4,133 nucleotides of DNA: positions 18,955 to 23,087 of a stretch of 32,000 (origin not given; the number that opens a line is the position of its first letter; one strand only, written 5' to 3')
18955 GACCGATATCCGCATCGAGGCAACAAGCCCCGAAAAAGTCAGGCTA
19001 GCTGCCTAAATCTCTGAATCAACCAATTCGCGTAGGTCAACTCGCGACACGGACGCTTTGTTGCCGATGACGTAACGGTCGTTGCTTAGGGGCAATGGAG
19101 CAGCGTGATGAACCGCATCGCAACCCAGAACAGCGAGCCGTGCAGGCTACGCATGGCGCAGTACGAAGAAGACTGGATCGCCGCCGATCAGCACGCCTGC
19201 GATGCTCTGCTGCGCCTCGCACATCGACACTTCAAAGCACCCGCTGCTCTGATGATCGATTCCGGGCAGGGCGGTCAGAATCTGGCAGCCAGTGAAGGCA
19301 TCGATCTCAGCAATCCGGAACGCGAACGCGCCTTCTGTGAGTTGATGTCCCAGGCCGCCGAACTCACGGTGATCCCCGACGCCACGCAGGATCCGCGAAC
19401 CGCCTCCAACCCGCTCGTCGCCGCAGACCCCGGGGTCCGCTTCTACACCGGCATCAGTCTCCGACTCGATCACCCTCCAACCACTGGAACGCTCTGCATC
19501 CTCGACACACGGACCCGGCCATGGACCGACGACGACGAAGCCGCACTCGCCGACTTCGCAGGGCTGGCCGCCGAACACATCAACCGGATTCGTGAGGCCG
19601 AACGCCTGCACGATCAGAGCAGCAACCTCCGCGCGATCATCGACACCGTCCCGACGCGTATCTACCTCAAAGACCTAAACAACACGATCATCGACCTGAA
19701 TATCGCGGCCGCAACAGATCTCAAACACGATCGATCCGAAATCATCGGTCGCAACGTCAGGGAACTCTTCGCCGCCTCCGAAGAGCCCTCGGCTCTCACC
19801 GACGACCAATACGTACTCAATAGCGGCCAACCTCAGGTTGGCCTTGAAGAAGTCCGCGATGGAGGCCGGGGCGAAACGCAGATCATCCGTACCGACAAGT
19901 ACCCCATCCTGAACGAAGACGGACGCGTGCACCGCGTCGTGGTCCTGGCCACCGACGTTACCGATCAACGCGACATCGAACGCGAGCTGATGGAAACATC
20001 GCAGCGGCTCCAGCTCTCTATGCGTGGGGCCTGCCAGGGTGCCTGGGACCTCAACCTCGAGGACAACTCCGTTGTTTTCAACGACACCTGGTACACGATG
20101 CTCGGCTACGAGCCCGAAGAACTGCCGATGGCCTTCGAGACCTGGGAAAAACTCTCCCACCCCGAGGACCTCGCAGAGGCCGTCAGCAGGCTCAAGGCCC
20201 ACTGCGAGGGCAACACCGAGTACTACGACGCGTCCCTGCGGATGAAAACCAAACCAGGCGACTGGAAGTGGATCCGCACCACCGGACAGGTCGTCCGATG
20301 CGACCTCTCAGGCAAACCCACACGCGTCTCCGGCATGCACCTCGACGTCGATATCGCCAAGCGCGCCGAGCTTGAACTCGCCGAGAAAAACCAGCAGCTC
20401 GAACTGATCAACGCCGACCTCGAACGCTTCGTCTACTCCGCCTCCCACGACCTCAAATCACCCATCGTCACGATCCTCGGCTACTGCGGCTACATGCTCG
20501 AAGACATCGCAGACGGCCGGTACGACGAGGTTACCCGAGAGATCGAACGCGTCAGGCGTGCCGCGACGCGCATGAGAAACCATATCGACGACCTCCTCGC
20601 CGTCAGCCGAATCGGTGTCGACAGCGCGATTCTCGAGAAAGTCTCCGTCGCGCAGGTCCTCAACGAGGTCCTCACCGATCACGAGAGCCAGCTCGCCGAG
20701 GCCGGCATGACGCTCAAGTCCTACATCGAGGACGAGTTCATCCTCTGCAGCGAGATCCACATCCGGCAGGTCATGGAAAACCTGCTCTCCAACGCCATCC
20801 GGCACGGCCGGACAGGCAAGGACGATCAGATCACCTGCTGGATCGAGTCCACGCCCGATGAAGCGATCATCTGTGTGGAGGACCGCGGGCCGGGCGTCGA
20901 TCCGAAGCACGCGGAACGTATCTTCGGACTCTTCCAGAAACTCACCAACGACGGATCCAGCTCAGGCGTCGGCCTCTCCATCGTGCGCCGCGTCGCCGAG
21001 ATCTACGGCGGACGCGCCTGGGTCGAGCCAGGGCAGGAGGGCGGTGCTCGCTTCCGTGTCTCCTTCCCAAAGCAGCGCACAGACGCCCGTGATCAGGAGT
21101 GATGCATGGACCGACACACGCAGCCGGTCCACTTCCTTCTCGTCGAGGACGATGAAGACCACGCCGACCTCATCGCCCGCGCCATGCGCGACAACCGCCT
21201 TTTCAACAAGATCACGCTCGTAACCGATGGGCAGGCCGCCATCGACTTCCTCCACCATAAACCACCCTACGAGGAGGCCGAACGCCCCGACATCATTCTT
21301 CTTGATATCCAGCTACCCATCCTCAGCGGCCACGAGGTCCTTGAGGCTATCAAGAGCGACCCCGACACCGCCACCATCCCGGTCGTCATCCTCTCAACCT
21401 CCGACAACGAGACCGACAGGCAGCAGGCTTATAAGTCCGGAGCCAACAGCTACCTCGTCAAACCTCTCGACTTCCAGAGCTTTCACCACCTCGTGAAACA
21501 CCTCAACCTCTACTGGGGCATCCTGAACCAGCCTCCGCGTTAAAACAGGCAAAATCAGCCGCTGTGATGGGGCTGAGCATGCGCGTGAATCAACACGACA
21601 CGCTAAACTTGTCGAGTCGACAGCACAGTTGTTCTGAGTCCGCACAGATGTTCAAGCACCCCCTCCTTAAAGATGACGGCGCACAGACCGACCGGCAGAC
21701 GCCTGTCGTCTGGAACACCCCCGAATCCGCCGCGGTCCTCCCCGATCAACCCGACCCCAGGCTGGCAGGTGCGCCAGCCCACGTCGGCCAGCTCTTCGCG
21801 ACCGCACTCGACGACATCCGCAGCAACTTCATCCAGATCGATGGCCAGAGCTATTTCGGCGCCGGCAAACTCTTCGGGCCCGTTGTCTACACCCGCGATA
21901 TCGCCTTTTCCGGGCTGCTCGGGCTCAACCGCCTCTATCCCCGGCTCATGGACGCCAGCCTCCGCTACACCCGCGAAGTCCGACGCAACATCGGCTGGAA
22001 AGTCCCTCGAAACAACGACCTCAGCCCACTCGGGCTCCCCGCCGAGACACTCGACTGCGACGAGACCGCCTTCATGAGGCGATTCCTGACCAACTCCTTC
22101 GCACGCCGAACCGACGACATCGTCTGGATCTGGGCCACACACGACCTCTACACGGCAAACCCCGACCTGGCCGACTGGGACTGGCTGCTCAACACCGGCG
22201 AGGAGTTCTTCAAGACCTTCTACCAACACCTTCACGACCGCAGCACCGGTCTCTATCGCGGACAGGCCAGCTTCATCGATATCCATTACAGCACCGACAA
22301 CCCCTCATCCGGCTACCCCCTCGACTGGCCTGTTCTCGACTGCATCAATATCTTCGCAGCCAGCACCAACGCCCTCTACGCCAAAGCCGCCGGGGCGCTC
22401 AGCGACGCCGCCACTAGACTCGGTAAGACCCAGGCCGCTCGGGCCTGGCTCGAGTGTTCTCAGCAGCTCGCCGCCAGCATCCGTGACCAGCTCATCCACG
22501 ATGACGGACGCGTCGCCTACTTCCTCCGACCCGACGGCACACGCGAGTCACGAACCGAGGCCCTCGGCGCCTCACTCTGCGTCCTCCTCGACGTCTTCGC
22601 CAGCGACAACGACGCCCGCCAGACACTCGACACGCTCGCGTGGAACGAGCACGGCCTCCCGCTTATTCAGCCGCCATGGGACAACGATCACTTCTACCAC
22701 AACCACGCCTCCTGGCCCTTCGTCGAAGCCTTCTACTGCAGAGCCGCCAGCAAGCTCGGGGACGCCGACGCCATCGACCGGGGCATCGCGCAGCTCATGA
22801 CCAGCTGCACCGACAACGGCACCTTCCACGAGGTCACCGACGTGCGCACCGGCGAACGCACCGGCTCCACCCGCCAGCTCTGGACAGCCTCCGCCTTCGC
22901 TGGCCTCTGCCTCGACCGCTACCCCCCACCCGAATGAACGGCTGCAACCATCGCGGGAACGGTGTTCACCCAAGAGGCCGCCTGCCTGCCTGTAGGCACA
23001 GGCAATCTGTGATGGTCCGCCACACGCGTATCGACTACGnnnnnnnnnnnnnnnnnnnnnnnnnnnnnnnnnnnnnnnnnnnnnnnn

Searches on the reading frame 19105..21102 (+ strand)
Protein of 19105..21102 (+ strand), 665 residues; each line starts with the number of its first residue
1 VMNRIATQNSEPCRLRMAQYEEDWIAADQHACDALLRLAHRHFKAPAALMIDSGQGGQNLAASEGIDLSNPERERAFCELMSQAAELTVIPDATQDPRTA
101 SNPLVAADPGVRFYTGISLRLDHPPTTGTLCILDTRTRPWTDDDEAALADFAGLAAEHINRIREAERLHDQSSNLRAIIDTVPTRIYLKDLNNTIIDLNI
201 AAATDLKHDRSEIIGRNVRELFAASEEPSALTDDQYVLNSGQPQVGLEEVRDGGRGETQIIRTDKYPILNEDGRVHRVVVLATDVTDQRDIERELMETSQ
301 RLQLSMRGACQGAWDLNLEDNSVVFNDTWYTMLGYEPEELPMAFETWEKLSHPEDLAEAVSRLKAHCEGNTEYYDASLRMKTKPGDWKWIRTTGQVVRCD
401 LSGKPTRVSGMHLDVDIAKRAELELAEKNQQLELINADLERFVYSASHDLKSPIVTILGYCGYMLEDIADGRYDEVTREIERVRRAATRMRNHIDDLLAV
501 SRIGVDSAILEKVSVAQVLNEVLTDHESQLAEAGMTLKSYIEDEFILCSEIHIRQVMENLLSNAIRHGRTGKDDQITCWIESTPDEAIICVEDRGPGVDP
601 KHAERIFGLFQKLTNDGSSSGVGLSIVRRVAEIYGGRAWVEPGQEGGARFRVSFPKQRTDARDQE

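Call 37: search_protein_families(library=pfam, proteins=[window:19105-21102:+], max_evalue=0.00001)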
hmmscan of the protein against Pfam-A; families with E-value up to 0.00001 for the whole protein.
window:19105-21102:+ (665 aa): 8 families
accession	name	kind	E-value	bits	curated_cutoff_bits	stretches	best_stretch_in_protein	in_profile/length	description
PF02518.31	HATPase_c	-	3.6e-24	85.8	26.4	1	550-657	3-110/111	Histidine kinase-, DNA gyrase B-, and HSP90-like ATPase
PF08447.18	PAS_3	-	1.7e-20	73.5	25.6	1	324-411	3-88/89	PAS fold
PF08448.16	PAS_4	-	1.1e-14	55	23.1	1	181-289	3-109/110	PAS fold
PF13426.13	PAS_9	-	2.2e-13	50.8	27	1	187-287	5-103/103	PAS domain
PF00512.31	HisKA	-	1.8e-10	41.1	26.9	1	439-503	2-63/66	His Kinase A (phospho-acceptor) domain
PF01590.32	GAF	-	6.3e-10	40.1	22.4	1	31-158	5-132/133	GAF domain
PF00989.32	PAS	-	7.3e-10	39.3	22.6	1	175-285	3-113/113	PAS fold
PF13581.12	HATPase_c_2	-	2.2e-07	31.4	27.4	1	529-631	7-109/127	Histidine kinase-like ATPase domain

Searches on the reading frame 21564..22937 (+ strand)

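Call 37: search_protein_families(library=pfam, proteins=[window:21564-22937:+], max_evalue=0.00001)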
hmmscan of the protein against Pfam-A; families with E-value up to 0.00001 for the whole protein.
window:21564-22937:+ (457 aa): 1 family
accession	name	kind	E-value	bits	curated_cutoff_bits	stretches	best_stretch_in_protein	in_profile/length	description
PF22422.2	MGH1-like_GH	-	2.7e-10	40.8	27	1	261-441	168-356/356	Mannosylglycerate hydrolase MGH1-like glycoside hydrolase domain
